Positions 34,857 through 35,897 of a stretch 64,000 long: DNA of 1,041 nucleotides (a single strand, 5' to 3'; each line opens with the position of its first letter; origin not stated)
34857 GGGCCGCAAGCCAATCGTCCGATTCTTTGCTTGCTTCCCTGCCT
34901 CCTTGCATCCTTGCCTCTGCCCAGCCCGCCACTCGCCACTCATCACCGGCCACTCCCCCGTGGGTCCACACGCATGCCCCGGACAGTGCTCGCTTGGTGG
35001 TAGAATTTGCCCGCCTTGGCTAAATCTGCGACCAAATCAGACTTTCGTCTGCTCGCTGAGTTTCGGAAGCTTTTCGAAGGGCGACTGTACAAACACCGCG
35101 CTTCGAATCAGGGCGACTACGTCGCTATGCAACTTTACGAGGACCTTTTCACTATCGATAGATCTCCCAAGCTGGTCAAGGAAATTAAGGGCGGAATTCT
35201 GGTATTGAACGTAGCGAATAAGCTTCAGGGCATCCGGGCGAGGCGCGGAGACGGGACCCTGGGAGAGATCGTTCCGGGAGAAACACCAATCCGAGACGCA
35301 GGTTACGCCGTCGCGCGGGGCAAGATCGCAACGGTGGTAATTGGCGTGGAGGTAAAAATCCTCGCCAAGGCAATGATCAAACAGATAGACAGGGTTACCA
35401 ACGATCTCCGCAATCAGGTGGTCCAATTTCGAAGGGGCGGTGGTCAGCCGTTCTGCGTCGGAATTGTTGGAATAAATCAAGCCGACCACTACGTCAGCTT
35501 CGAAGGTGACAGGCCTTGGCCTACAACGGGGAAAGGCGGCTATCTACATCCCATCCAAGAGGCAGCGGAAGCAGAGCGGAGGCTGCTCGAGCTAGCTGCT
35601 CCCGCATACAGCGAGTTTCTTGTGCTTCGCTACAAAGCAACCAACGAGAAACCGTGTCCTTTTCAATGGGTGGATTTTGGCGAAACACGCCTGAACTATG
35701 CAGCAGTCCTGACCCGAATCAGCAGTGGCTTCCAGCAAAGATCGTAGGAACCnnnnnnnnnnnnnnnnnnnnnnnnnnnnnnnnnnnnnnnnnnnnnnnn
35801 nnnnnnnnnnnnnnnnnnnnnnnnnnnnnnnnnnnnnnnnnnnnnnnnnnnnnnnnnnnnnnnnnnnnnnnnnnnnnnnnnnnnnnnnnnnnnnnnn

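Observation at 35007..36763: Compact convergent Type II R-M pair with an unclassified PD-ExK endonuclease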

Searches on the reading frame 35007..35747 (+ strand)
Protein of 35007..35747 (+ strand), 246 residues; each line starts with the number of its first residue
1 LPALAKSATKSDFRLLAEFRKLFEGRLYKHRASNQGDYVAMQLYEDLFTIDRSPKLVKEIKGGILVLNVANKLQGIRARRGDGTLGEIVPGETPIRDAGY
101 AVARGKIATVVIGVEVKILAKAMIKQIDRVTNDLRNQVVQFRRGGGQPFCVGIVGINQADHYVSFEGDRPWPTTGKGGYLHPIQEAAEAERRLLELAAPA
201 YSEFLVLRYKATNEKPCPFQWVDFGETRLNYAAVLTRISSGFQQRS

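Call 3: search_protein_families(library=pfam, proteins=[window:35007-35747:+], max_evalue=1)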
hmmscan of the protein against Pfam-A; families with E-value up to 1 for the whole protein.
window:35007-35747:+ (246 aa): 2 families
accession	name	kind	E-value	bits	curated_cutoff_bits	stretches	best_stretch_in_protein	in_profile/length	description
PF18012.7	PH_17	-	0.1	12.9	22.4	1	185-213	21-49/60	PH domain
PF19289.4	PmbA_TldD_3rd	-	0.11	12.1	22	1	56-136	133-202/220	PmbA/TldA metallopeptidase C-terminal domain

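Call 4: search_protein_families(library=ncbifam, proteins=[window:35007-35747:+], max_evalue=1)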
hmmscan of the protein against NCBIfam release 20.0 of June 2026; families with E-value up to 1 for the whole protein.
window:35007-35747:+ (246 aa): 1 family
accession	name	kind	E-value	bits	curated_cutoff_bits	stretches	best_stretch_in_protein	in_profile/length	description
NF052273.1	BB0569_chemotaxis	equivalog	0.13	10.7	1000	1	108-143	147-182/590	BB0569 family chemotaxis protein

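Call 5: search_solved_structures(query=window:35007-35747:+, max_evalue=10, show_alignments=2)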
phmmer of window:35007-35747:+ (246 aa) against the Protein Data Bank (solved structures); distinct sequences matched with E-value up to 10: 0.

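Call 6: find_homologous_proteins(query=window:35007-35747:+, max_evalue=0.001)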
Query window:35007-35747:+ (246 aa): 3640 proteins with E <= 0.001 among 5419 candidates; the best 120 are listed.
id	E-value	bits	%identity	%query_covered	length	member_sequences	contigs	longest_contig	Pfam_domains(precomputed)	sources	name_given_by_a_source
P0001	1.9e-151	520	96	99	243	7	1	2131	-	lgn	-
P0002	1.8e-132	458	84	98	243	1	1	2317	-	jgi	-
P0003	9.2e-130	449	82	99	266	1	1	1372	-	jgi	jgi:hypothetical protein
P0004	1.4e-129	448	82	98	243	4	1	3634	-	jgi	jgi:hypothetical protein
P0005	4.7e-129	447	85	96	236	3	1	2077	-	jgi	jgi:hypothetical protein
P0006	1.0e-126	439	82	100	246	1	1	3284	-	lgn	-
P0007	2.3e-125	435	84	95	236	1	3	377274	-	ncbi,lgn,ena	-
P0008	2.6e-125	435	82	98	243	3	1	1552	-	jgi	-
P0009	1.6e-124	432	79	98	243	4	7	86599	-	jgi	jgi:hypothetical protein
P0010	3.0e-124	431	82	95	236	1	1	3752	-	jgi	jgi:hypothetical protein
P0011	4.5e-123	427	80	98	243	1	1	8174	-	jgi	jgi:hypothetical protein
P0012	1.5e-122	426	82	93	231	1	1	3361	-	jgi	jgi:hypothetical protein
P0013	6.0e-122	424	78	98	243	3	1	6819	-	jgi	jgi:hypothetical protein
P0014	7.7e-122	423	78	99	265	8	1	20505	-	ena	-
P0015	2.8e-121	421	78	98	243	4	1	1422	-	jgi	jgi:hypothetical protein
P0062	5.3e-103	362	67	98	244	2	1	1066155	-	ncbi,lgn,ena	-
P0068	1.2e-102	360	66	98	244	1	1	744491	-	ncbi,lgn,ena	-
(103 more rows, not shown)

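Call 7: search_protein_families(library=padloc, proteins=[window:35007-35747:+], max_evalue=1)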
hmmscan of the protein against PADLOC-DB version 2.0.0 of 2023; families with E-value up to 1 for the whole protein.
window:35007-35747:+ (246 aa): 0 families

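Call 8: search_protein_families(library=phrogs, proteins=[window:35007-35747:+], max_evalue=1)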
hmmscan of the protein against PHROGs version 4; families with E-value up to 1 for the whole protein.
window:35007-35747:+ (246 aa): 0 families

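Call 12: search_solved_structures(query=A1, max_evalue=10, show_alignments=3)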
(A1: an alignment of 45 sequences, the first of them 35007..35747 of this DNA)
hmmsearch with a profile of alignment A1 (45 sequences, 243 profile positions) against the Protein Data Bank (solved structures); distinct sequences matched with E-value up to 10: 1.
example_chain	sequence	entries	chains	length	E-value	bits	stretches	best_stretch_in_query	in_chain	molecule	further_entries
7nyw_E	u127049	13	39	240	1.7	11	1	27-62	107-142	Chromosome partition protein MukE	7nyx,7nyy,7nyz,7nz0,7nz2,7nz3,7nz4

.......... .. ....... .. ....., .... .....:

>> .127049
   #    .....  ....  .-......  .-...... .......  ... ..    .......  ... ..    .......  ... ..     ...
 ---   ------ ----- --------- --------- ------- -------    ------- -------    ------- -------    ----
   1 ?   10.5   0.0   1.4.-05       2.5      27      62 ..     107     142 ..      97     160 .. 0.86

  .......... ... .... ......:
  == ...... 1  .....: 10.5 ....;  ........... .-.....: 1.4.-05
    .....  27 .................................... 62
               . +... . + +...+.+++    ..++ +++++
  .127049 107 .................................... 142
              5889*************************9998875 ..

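Call 13: find_encoding_contigs(protein=P0062, flank=6000, max_places=3)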
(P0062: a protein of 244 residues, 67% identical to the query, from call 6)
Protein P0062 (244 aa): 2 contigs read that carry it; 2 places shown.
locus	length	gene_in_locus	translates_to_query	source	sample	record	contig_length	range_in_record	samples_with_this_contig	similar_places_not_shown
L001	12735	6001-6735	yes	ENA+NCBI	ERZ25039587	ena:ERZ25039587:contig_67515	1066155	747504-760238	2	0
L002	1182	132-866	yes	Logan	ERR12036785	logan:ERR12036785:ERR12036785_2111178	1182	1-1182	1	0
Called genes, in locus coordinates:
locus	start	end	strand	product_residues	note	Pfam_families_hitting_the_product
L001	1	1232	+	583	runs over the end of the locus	PF00732:GMC_oxred_N (faint), PF05199:GMC_oxred_C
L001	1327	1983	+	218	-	-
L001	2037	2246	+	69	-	-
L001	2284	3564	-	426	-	PF13646:HEAT_2, PF03130:HEAT_PBS (faint), PF02985:HEAT (faint), PF13646:HEAT_2 (weak)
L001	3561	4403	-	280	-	PF02621:VitK2_biosynth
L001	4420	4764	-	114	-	PF01627:Hpt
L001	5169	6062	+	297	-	PF01555:N6_N4_Mtase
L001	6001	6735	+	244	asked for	-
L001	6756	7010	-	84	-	-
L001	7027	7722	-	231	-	PF02276:CytoC_RC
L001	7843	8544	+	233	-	PF01346:FKBP_N (faint), PF00254:FKBP_C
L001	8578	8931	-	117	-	-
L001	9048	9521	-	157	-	-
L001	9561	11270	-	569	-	PF01011:PQQ, PF13360:PQQ_2, PF01011:PQQ, PF13360:PQQ_2, PF13570:Beta-prop_ACSF4 (weak)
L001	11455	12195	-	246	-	PF12543:DUF3738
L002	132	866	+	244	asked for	-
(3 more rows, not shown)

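Call 14: find_encoding_contigs(protein=P0007, flank=6000, max_places=3)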
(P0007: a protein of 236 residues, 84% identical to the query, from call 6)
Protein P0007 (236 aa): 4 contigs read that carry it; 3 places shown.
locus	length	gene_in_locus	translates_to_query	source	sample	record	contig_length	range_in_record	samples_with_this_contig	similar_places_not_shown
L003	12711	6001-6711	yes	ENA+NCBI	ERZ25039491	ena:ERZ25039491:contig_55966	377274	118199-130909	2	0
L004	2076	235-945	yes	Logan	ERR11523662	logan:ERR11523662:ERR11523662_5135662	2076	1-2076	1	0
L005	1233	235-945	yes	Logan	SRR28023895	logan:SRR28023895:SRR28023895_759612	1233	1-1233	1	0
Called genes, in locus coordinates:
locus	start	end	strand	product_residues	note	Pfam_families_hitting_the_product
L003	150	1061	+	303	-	-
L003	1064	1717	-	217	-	PF13578:Methyltransf_24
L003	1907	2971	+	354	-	-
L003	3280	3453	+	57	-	-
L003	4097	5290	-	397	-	-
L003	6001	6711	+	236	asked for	-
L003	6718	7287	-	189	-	PF01555:N6_N4_Mtase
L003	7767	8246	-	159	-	PF04978:MST (weak), PF12867:DinB_2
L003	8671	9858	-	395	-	PF00483:NTP_transferase, PF12804:NTP_transf_3, PF22640:ManC_GMP_beta-helix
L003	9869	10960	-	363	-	PF20511:PMI_typeI_cat (weak), PF21621:MPI_cupin_dom (faint)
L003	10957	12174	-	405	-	PF00155:Aminotran_1_2, PF01053:Cys_Met_Meta_PP, PF01041:DegT_DnrJ_EryC1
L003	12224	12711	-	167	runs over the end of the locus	PF01467:CTP_transf_like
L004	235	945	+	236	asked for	-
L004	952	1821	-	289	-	PF01170:UPF0020 (faint), PF13649:Methyltransf_25 (faint), PF01555:N6_N4_Mtase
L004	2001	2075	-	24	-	?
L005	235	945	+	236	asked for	-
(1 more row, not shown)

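Call 15: find_encoding_contigs(protein=P0068, flank=6000, max_places=3)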
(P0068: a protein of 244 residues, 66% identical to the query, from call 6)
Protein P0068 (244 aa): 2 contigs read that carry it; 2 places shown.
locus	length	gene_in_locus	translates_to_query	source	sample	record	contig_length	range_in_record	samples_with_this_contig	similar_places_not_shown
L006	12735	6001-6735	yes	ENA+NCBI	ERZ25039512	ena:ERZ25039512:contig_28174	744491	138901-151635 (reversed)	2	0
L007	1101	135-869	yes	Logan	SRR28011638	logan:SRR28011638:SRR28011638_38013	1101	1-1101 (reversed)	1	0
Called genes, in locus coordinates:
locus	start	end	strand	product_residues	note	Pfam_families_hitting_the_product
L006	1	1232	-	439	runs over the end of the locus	PF01408:GFO_IDH_MocA, PF21252:Glyco_hydro_109_C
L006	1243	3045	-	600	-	PF00474:SSF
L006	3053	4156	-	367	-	PF10509:GalKase_gal_bdg, PF00288:GHMP_kinases_N, PF08544:GHMP_kinases_C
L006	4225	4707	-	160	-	PF00174:Oxidored_molyb (weak)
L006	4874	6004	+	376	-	PF01170:UPF0020 (faint), PF01555:N6_N4_Mtase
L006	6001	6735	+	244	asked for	-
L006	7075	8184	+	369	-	PF01261:AP_endonuc_2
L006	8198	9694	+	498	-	PF01408:GFO_IDH_MocA, PF19051:GFO_IDH_MocA_C2 (weak)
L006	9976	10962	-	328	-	PF00480:ROK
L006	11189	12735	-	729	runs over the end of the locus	PF07676:PD40 (faint), PF00930:DPPIV_N, PF26549:Tricorn_N (weak), PF02129:Peptidase_S15 (faint), PF00326:Peptidase_S9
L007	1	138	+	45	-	?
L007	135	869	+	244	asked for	-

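Call 16: predict_structure(alignment_id=A1)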
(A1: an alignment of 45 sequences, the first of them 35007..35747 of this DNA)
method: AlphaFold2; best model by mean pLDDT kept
length: 246 residues; sequences in the alignment: 45
mean_pLDDT: 79.1   pTM: 0.80
mean pLDDT of the five models: 79.1, 78.5, 76.4, 59.9, 45.9
residues with pLDDT >= 90: 87; 70-90: 97; 50-70: 37; < 50: 25
segments of 3 or more residues with pLDDT < 50: 1-10, 72-78, 170-172, 174-177
pLDDT, mean of each block of 10 residues (from residue 1): 39 86 72 72 92 92 87 46 81 89 88 86 77 88 81 89 55 49 81 95 93 77 93 93 74
secondary structure, 60 per line:
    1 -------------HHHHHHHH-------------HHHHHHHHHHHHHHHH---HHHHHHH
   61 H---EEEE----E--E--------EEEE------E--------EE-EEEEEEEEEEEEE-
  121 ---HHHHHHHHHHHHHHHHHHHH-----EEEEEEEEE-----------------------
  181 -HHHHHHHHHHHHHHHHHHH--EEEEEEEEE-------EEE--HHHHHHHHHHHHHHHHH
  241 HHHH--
elements in order: H14-21 H35-50 H54-61 E65-68 E85-88 E107-119 H124-143 E149-157 H182-200 E203-211 E219-221 H224-244

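Call 19: search_protein_representatives(alignment_id=A1)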
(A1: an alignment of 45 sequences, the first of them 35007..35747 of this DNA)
Query: 45 sequences, 243 profile positions. Proteins with E-value up to 0.001 (for the whole library): 482; up to 1e-10: 345; up to 1e-30: 132. The best 150 are listed.
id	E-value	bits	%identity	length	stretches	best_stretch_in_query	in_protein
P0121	8.0e-87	306.9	-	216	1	2-169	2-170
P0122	3.1e-86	304.9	-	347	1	8-243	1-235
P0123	3.7e-83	294.9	-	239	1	7-243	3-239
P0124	1.3e-81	289.8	-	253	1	9-242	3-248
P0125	2.3e-79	282.5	-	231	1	10-243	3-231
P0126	6.0e-77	274.5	-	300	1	5-243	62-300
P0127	4.2e-76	271.7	-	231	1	9-243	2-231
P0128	3.1e-75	268.9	-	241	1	8-242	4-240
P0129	7.4e-74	264.4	-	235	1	9-242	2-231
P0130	1.9e-73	263.0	-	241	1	9-242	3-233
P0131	1.9e-72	259.8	-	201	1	6-181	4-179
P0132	5.4e-72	258.3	-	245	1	9-243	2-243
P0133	1.7e-70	253.4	-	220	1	38-243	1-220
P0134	5.3e-70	251.8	-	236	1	12-243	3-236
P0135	6.4e-70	251.5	-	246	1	8-242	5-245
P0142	5.5e-66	238.6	-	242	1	8-242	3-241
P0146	5.0e-65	235.5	-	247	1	7-243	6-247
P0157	6.4e-61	222.0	-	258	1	11-242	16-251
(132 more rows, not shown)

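Call 27: fold_search(model_id=the predicted structure, library=pdb)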
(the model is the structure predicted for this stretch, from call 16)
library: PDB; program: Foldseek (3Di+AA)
matches with E <= 10: 889; with E <= 0.001: 1
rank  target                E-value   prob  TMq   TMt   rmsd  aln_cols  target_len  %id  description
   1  6maf_A                7.8e-04  0.90  0.30  0.29  14.4       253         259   13  native BbvCI A2B2 tetramer at low resolution (released 2018-11-14)
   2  6m9g_B                6.4e-03  0.16  0.17  0.16  19.0       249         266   10  BbvCI B2 dimer with Ta6Br14 clusters (released 2018-11-14)
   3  6mag_A                8.2e-03  0.23  0.23  0.20  17.2       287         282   11  native BbvCI B2 dimer in space group C222 (released 2018-11-14)
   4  6m9g_A                1.1e-02  0.14  0.16  0.14  18.8       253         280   10  BbvCI B2 dimer with Ta6Br14 clusters (released 2018-11-14)
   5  2b8w_B                2.2e-02  0.35  0.19  0.17  12.2       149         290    9  Crystal-structure of the N-terminal Large GTPase Domain of human Guanylate Binding protein 1 (hGBP1) in complex with G (released 2006-03-07)
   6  4jkm_A                2.4e-02  0.87  0.26  0.12   5.8       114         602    8  Crystal Structure of Clostridium perfringens beta-glucuronidase (released 2014-09-17)
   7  6eg7_B                2.4e-02  0.30  0.29  0.27  16.8       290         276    8  BbvCI B2 dimer with I3C clusters (released 2018-11-14)
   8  6eg7_A                2.7e-02  0.20  0.24  0.22  17.1       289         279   10  BbvCI B2 dimer with I3C clusters (released 2018-11-14)
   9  9f9l_A                3.9e-02  0.54  0.24  0.28   8.4       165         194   17  Crystal structure of MUS81-EME1 bound by compound 16. (released 2024-07-03)
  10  6cxs_A                4.4e-02  0.92  0.29  0.13   5.5       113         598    8  Crystal Structure of Clostridium perfringens beta-glucuronidase bound with a novel, potent inhibitor 4-(8-(piperazin-1 (released 2019-04-17)
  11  2q0x_B                5.0e-02  0.25  0.20  0.18   8.5       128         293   10  Alpha/Beta hydrolase fold protein of unknown function (released 2007-06-26)
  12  6cxs_B                6.8e-02  0.72  0.26  0.12   5.7       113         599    8  Crystal Structure of Clostridium perfringens beta-glucuronidase bound with a novel, potent inhibitor 4-(8-(piperazin-1 (released 2019-04-17)
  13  7zgw_F                6.8e-02  0.35  0.30  0.32  12.7       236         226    9  Serratia NucC apo form (released 2022-10-26)
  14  2b92_B                6.8e-02  0.21  0.19  0.17  12.4       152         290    9  Crystal-structure of the N-terminal Large GTPase Domain of human Guanylate Binding protein 1 (hGBP1) in complex with G (released 2006-03-07)
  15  7k64_H                7.2e-02  0.15  0.24  0.19  11.9       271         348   14  Binary titrated soak structure of alkanesulfonate monooxygenase MsuD from Pseudomonas fluorescens with FMN (released 2021-05-26)
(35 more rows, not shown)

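Call 28: find_related_loci(query=A1, collection=genome_contigs, flank=4000)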
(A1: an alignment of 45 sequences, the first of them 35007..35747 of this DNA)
Query A1 (246 aa) in genome_contigs; peptide patterns used: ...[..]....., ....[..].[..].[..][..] (x = any residue, [..] = any of these).
363 stretches matched a pattern; 341 encode a relative of the query (tblastn E <= 1e-3); the best 80 are kept; 80 distinct loci.
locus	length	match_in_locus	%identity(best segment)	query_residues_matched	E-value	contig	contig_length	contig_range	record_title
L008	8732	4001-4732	82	2-245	3e-137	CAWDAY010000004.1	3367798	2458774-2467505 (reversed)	MAG: uncultured Acidobacteriota bacterium isolate MFD01872.bin.2.103 genome assembly, contig: contig_90116, whole genome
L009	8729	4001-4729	82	3-245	4e-134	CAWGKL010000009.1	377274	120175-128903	MAG: Terriglobia bacterium isolate MFD02248.bin.2.108 genome assembly, contig: contig_55966, whole genome shotgun sequen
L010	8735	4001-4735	69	1-245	2e-111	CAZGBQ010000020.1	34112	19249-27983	MAG TPA_asm: uncultured Acidobacteriaceae bacterium isolate binchicken_co185_171 genome assembly, contig: NODE_1601_leng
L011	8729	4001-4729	67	4-245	6e-110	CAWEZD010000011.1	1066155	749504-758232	MAG: Bryobacterales bacterium isolate MFD09222.bin.1.124 genome assembly, contig: contig_67515, whole genome shotgun seq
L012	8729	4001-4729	68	4-245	2e-109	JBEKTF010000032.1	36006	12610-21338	MAG: Bryobacteraceae bacterium isolate SPRUCE 551 SPRUCE_551_32, whole genome shotgun sequence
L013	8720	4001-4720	68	6-244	3e-109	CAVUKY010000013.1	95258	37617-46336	MAG: Bryobacterales bacterium isolate MFD01716.bin.2.112 genome assembly, contig: contig_87475, whole genome shotgun seq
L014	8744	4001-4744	65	1-245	3e-109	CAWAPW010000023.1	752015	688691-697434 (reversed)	MAG: Bryobacterales bacterium isolate MFD04434.bin.1.48 genome assembly, contig: contig_9850, whole genome shotgun seque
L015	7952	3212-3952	67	1-246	1e-108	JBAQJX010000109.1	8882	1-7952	MAG: Candidatus Acidiferrum sp. isolate MFD06408_ilm_asm_bin7 k127_178003, whole genome shotgun sequence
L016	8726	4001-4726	65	4-245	3e-108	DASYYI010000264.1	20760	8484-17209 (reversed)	MAG TPA_asm: Candidatus Acidiferrales bacterium isolate SMAG_U6331 k141_365111, whole genome shotgun sequence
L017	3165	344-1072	68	4-245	3e-111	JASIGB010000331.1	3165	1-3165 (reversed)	MAG: Bryobacteraceae bacterium isolate JOPF480 JOPF_A10C_contig_113936, whole genome shotgun sequence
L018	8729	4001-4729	67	4-245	2e-108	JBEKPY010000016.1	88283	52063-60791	MAG: Bryobacteraceae bacterium isolate SPRUCE 475 SPRUCE_475_16, whole genome shotgun sequence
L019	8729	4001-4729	67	4-245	7e-108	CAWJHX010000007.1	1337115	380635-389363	MAG: Terriglobia bacterium isolate MFD03726.bin.1.138 genome assembly, contig: contig_60048, whole genome shotgun sequen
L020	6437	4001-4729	66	4-245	7e-108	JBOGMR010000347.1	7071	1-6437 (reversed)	MAG: Bryobacteraceae bacterium isolate M3-S_metawrap_bin.207 k127_313853, whole genome shotgun sequence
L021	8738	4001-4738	64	1-245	3e-107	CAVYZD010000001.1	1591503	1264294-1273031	MAG: Bryobacterales bacterium isolate MFD02248.bin.1.4 genome assembly, contig: contig_10451, whole genome shotgun seque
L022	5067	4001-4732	66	3-245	4e-107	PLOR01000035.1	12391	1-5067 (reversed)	MAG: Bryobacterales bacterium isolate bog_406 73.20120700_S3X.5_contig_1424, whole genome shotgun sequence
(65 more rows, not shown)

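Call 32: search_dna_similar(query=window:35007-35747:+, collection=plasmids, mode=protein, max_evalue=0.001, max_rows=20)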
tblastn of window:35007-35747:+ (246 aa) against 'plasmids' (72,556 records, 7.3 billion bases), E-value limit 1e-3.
Records with a match: 1; places in all: 1; records where one place covers at least 80% of the query: 1.
Best place of each record, by identity: <60% 1.
By first word of the organism name: Paraburkholderia 1.
By predicted mobility (MOB-suite, as given by PLSDB): non-mobilizable 1.
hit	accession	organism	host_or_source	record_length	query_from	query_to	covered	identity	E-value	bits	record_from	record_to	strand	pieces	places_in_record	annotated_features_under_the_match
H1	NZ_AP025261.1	Paraburkholderia terrae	-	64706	13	245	95%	50.2%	2e-64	224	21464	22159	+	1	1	hypothetical protein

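Call 33: list_cluster_members(proteins=[P0122, P0123, P0124, P0125, P0128, P0132, P0135, P0142, P0146, P0157])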
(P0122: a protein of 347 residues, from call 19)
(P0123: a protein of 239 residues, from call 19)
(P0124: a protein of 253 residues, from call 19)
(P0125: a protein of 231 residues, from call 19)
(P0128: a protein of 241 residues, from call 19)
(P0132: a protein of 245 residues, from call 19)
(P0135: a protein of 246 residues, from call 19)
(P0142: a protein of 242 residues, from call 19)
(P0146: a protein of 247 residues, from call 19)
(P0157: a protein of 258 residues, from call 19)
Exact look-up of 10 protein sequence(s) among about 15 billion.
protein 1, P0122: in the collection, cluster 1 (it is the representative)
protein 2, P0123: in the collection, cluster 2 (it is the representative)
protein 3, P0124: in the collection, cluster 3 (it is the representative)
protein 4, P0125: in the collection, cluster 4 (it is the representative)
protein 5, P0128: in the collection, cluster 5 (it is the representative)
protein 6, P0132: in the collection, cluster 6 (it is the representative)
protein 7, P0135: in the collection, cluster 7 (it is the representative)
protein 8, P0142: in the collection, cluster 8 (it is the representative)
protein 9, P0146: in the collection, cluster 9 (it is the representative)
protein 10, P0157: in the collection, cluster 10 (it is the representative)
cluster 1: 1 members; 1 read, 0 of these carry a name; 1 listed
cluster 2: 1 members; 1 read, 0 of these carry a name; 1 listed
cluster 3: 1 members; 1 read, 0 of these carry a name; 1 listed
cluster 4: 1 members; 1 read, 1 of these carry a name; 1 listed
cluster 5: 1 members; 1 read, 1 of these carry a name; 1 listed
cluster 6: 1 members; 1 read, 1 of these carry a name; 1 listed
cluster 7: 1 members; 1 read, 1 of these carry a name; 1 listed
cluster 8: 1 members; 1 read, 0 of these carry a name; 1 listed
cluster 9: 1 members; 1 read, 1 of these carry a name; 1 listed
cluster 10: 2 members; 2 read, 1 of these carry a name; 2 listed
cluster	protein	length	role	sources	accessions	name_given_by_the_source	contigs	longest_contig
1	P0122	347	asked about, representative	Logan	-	-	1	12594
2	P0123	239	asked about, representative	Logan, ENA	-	-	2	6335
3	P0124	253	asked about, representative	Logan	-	-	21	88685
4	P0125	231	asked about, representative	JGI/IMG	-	hypothetical protein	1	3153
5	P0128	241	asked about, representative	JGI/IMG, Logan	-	hypothetical protein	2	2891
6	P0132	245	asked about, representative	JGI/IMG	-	hypothetical protein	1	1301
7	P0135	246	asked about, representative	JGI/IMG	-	hypothetical protein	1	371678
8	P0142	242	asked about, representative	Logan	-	-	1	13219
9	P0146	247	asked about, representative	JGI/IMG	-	hypothetical protein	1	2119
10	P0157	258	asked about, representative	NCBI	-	-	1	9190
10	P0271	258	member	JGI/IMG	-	hypothetical protein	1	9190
